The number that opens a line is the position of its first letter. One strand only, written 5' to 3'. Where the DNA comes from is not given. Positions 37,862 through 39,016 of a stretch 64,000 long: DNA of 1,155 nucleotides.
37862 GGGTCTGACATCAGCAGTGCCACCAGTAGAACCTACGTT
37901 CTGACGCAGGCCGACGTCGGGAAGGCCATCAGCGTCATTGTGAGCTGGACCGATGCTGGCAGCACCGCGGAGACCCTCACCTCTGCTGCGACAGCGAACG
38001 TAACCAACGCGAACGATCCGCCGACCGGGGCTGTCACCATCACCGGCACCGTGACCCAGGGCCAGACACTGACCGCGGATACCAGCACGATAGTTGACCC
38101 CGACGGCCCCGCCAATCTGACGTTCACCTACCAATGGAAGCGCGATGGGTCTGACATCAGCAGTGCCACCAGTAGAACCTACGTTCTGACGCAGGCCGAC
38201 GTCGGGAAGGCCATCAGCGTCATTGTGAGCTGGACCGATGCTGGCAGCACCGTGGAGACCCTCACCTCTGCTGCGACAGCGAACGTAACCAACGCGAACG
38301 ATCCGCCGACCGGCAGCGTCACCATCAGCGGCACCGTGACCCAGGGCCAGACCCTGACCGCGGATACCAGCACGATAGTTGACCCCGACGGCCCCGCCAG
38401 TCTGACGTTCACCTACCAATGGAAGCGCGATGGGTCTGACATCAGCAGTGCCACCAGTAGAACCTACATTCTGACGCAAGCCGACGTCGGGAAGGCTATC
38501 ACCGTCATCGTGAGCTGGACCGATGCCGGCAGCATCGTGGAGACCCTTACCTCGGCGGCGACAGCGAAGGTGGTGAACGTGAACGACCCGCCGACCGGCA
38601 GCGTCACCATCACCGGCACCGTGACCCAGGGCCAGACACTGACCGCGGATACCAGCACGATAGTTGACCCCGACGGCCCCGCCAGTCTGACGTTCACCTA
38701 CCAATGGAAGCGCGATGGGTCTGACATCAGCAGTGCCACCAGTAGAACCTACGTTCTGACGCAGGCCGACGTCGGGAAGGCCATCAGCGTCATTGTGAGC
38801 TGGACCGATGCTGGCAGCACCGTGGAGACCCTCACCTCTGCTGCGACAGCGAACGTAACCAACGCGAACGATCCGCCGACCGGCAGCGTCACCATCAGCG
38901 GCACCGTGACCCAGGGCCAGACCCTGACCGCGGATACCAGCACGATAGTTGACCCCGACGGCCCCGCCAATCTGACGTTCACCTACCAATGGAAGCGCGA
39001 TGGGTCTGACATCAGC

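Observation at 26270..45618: Giant (~19.3 kb, ~6,400 aa if contiguous) multi-module surface adhesin locus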

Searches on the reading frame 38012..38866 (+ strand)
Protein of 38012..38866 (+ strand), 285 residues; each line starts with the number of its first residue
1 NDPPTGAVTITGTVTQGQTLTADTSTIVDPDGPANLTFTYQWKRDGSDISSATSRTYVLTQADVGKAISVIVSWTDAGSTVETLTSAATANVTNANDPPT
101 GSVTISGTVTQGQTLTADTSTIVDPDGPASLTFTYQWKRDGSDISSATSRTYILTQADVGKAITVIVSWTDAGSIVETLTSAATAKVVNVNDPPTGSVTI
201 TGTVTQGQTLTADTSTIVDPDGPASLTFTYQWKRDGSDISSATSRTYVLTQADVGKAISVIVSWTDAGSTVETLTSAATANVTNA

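Call 60: find_homologous_proteins(query=window:38012-38866:+)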
Query window:38012-38866:+ (285 aa): 336 proteins with E <= 0.001 among 1974 candidates; the best 120 are listed.
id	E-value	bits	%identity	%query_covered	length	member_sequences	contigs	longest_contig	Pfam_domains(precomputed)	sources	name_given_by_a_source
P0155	5.2e-170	582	54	100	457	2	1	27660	PF23197.2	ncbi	-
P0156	5.3e-137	474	58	100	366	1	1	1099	PF23197.2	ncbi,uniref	ncbi:hypothetical protein, partial [Vreelandella venusta]|uniref:hypothetical protein n=1 Tax=Vreela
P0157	1.0e-129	450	52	100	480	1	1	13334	PF07504.20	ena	-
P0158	1.3e-123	430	58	92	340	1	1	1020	PF23197.2,PF16709.12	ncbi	ncbi:hypothetical protein SAMN05877838_4017, partial [Hoeflea halophila]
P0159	2.1e-114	399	54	87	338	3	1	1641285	PF08327.18,PF23197.2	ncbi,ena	-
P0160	2.5e-114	399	56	96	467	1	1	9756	-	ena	-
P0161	6.1e-113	395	49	100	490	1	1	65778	PF03689.22,PF07504.20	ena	-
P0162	7.5e-112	391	58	100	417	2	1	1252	PF23197.2,PF16709.12,PF02700.20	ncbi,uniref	ncbi:hypothetical protein ACUN7Z_20065, partial [Vreelandella venusta]|uniref:hypothetical protein n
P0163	4.0e-109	382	50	96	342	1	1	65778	PF03689.22,PF07504.20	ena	-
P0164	2.5e-107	376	55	97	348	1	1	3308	PF23197.2,PF16709.12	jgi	jgi:hypothetical protein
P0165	3.8e-106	372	45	91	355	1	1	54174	-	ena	-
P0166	4.1e-105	369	53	100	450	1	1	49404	PF23197.2,PF16709.12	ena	-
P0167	5.8e-105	369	53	94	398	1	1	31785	-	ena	-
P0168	2.7e-104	366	54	97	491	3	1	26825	PF23197.2,PF16709.12,PF01200.25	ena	-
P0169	2.8e-104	366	48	97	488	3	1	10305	PF23197.2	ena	-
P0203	1.2e-66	243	72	62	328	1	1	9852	PF23197.2,PF05345.19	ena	-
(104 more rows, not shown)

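Call 61: find_encoding_contigs(protein=P0203, flank=10000, max_places=3)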
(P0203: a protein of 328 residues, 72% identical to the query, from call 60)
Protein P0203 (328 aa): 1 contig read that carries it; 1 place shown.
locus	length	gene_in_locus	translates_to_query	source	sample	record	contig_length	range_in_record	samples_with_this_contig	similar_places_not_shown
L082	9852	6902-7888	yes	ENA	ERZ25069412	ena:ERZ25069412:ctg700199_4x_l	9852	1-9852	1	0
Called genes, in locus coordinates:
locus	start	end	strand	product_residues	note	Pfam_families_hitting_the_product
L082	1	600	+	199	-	?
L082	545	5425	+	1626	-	PF23197:IG_AIR9 (faint), PF00028:Cadherin, PF00041:fn3, PF05345:He_PIG, PF16709:SCAB-Ig (faint)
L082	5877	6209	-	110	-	-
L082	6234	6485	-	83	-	-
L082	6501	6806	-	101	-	-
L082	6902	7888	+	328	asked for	PF23197:IG_AIR9 (faint), PF05345:He_PIG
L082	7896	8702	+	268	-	-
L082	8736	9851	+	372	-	?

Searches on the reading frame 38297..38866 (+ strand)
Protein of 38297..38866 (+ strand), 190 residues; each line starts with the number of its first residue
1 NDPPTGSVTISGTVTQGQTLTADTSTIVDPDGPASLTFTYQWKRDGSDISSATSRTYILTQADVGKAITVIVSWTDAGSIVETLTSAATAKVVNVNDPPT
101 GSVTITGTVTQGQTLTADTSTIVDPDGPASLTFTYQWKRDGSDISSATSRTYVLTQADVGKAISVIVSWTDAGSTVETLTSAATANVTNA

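Call 30: search_solved_structures(query=window:38297-38866:+, max_evalue=0.01)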
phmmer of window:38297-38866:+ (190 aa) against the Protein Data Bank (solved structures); distinct sequences matched with E-value up to 0.01: 4.
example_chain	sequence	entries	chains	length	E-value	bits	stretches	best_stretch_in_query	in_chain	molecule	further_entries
9ncf_S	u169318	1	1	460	1.3e-10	44.7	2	35-185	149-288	Immunoglobulin-like domain protein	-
9c2d_S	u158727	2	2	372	7.8e-09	39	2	34-178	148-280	Tail protein | Putative tail protein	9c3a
7y95_A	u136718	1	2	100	0.003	20.8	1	120-182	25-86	Dscam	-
8qpx_A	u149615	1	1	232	0.0057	19.9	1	2-141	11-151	Receptor tyrosine kinase (Fragment)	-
